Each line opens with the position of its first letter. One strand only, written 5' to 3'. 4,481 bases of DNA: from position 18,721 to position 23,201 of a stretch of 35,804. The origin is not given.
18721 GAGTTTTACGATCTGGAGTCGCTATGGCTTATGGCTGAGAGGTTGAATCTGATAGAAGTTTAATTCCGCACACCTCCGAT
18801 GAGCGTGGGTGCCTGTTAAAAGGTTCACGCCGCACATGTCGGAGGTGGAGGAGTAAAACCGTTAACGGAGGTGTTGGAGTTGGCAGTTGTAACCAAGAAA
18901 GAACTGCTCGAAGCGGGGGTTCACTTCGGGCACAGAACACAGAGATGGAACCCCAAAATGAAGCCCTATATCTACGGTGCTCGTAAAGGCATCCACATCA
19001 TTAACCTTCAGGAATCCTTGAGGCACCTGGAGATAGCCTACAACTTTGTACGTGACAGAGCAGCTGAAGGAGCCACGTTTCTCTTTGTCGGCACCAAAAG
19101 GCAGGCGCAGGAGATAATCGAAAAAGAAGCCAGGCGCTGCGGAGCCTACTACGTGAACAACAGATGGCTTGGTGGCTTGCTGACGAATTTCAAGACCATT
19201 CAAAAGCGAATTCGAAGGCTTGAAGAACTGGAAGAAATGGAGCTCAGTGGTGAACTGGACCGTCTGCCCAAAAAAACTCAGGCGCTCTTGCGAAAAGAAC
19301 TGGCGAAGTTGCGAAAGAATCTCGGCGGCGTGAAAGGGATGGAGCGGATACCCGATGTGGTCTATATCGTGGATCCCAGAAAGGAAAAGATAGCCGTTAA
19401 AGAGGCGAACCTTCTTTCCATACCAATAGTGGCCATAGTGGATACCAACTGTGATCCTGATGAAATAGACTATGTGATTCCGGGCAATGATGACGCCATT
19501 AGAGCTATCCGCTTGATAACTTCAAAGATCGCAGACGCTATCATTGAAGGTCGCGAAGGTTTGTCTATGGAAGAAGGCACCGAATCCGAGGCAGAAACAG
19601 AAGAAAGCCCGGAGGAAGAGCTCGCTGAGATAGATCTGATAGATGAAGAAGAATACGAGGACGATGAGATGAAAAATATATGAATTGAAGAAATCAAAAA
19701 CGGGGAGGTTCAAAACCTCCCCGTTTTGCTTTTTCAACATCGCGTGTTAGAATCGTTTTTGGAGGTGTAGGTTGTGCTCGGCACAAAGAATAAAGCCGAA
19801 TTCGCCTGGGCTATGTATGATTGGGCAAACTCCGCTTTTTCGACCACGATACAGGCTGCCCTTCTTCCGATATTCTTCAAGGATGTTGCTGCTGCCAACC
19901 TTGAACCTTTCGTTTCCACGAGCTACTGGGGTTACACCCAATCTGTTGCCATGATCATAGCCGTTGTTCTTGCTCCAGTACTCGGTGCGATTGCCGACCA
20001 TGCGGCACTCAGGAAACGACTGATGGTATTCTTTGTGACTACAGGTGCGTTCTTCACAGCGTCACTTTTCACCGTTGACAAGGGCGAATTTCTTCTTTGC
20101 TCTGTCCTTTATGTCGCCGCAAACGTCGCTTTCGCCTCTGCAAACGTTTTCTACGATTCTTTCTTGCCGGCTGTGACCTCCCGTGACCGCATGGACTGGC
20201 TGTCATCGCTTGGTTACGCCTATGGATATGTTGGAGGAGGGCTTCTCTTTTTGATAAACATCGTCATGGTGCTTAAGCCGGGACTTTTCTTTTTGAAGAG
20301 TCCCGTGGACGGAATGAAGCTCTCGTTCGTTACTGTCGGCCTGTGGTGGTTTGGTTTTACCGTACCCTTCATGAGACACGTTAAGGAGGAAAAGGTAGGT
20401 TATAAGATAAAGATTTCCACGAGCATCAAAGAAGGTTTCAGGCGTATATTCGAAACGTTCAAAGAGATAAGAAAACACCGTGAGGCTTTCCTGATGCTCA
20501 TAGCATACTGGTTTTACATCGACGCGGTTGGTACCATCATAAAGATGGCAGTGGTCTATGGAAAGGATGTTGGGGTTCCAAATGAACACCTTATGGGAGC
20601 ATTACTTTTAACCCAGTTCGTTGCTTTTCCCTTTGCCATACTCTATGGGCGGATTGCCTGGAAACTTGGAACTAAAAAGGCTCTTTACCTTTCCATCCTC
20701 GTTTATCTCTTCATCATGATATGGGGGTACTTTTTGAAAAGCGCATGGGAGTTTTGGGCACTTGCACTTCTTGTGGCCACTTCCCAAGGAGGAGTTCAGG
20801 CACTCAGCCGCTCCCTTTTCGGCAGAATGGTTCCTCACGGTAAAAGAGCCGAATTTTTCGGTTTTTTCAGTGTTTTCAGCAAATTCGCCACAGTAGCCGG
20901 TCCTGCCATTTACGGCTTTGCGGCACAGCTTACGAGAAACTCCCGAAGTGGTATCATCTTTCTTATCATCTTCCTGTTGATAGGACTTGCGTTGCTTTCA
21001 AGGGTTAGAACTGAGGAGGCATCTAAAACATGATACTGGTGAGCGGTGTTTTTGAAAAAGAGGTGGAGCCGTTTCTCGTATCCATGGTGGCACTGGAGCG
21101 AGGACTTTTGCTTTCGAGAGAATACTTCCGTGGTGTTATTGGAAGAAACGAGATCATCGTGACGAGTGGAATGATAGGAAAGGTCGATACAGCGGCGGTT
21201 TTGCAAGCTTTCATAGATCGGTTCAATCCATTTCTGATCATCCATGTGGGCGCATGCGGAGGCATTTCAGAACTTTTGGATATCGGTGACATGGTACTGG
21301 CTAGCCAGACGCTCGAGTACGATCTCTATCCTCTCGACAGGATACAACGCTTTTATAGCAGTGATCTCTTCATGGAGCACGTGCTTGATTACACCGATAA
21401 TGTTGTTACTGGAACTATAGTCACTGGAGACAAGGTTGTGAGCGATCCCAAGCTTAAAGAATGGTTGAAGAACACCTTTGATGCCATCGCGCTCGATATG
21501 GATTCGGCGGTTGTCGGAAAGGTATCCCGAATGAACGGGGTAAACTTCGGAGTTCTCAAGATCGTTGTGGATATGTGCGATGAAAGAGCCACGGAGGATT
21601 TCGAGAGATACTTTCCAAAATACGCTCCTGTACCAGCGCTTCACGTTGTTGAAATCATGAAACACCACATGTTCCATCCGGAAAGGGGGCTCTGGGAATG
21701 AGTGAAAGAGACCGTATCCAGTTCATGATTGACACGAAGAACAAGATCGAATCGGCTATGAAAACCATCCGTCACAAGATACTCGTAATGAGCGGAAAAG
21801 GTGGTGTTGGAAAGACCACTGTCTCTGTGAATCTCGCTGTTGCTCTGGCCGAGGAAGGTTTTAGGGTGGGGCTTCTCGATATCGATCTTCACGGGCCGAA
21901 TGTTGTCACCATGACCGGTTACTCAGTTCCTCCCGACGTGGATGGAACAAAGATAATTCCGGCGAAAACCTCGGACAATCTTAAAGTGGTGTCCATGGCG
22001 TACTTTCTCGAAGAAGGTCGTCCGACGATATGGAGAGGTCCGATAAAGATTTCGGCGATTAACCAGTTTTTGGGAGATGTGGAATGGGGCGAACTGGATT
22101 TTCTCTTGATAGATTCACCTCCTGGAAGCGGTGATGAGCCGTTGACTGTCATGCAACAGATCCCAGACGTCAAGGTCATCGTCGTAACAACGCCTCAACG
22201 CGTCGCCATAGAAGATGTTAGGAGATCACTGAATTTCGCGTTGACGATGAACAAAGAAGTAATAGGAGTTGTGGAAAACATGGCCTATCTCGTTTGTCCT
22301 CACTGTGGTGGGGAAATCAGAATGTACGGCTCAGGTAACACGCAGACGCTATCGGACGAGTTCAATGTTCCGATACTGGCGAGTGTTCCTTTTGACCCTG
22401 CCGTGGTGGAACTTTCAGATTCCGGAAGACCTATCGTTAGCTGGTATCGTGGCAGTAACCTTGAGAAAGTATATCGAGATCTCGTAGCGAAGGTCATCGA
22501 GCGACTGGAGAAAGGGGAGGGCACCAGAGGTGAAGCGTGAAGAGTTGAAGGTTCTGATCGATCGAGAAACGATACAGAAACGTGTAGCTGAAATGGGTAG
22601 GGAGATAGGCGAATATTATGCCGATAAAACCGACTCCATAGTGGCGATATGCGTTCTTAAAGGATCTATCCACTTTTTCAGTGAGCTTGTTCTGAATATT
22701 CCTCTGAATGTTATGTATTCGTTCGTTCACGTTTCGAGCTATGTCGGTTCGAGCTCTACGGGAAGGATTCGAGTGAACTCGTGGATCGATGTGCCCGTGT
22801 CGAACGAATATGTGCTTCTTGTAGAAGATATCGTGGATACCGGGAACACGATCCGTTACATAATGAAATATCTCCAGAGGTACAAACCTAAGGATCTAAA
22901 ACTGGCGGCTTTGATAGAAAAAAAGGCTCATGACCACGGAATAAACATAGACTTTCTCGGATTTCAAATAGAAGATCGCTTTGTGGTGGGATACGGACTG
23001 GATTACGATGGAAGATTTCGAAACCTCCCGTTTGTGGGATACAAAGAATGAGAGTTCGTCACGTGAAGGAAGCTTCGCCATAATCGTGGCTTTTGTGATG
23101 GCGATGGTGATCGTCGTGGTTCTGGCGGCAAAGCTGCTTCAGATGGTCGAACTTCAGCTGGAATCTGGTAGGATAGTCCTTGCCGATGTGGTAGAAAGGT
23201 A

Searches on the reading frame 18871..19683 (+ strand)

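Call 57: search_protein_families(library=pfam, proteins=[window:18871-19683:+], max_evalue=0.00001)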
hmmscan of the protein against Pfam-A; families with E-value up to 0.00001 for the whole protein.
window:18871-19683:+ (270 aa): 1 family
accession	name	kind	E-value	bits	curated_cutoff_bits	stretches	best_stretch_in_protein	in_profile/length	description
PF00318.25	Ribosomal_S2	-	3.6e-101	337.3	26.1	1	12-227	1-216/216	Ribosomal protein S2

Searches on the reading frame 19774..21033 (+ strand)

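Call 57: search_protein_families(library=pfam, proteins=[window:19774-21033:+], max_evalue=0.00001)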
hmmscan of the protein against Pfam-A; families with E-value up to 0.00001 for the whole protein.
window:19774-21033:+ (419 aa): 4 families
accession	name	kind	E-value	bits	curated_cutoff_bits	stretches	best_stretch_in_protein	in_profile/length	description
PF11700.14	ATG22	-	2.7e-71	241.2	24.1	1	48-417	69-478/482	Vacuole effluxer Atg22 like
PF07690.21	MFS_1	-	1.4e-11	44.4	33.4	1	251-416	11-178/347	Major Facilitator Superfamily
PF12832.13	MFS_1_like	-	5.1e-10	39.4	25.2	1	53-370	37-347/373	MFS_1 like family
PF13347.12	MFS_2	-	2e-09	37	27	1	24-385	13-382/427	MFS/sugar transport protein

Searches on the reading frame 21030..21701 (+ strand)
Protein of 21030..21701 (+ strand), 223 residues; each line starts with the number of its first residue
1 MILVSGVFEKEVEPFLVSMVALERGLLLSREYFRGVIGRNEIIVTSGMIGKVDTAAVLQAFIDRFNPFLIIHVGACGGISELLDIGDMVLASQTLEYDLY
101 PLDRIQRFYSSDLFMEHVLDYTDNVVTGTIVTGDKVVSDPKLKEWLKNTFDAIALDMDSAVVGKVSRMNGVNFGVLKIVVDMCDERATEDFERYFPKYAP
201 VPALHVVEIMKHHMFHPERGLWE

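Call 57: search_protein_families(library=pfam, proteins=[window:21030-21701:+], max_evalue=0.00001)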
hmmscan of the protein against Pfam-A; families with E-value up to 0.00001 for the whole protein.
window:21030-21701:+ (223 aa): 1 family
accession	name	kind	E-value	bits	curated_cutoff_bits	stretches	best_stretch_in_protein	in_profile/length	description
PF01048.26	PNP_UDP_1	-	4.6e-26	92.1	25.1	1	29-202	31-224/233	Phosphorylase superfamily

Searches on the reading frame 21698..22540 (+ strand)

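Call 58: search_protein_families(library=pfam, proteins=[window:21698-22540:+], max_evalue=0.00001)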
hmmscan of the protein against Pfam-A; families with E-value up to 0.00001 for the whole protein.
window:21698-22540:+ (280 aa): 7 families
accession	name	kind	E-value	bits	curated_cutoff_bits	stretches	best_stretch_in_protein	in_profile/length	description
PF10609.15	ParA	-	7.8e-90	301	27.1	1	24-266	2-245/246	NUBPL iron-transfer P-loop NTPase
PF01656.29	CbiA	-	9.6e-16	58.3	25.4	1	28-246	1-125/125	CobQ/CobB/MinD/ParA nucleotide binding domain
PF13614.12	AAA_31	-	2.1e-12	47.8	27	1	27-180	3-163/177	AAA domain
PF09140.17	MipZ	-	2.9e-08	33.8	20.7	1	26-66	1-41/262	ATPase MipZ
PF13500.12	AAA_26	-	8.2e-08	32.8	27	0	156-237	127-195/198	AAA domain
PF02374.21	ArsA_ATPase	-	9.9e-08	32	24.3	1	26-63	1-38/305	Anion-transporting ATPase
PF00142.24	Fer4_NifH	-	1.2e-06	28.6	25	0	29-63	3-37/271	4Fe-4S iron sulfur cluster binding proteins, NifH/frxC family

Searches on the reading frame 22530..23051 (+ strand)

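Call 58: search_protein_families(library=pfam, proteins=[window:22530-23051:+], max_evalue=0.00001)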
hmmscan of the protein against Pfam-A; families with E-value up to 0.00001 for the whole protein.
window:22530-23051:+ (173 aa): 1 family
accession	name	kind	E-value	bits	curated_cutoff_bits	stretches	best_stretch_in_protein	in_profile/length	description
PF00156.33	Pribosyltran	-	2.8e-18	66.2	26.3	1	17-159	13-157/158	Phosphoribosyl transferase domain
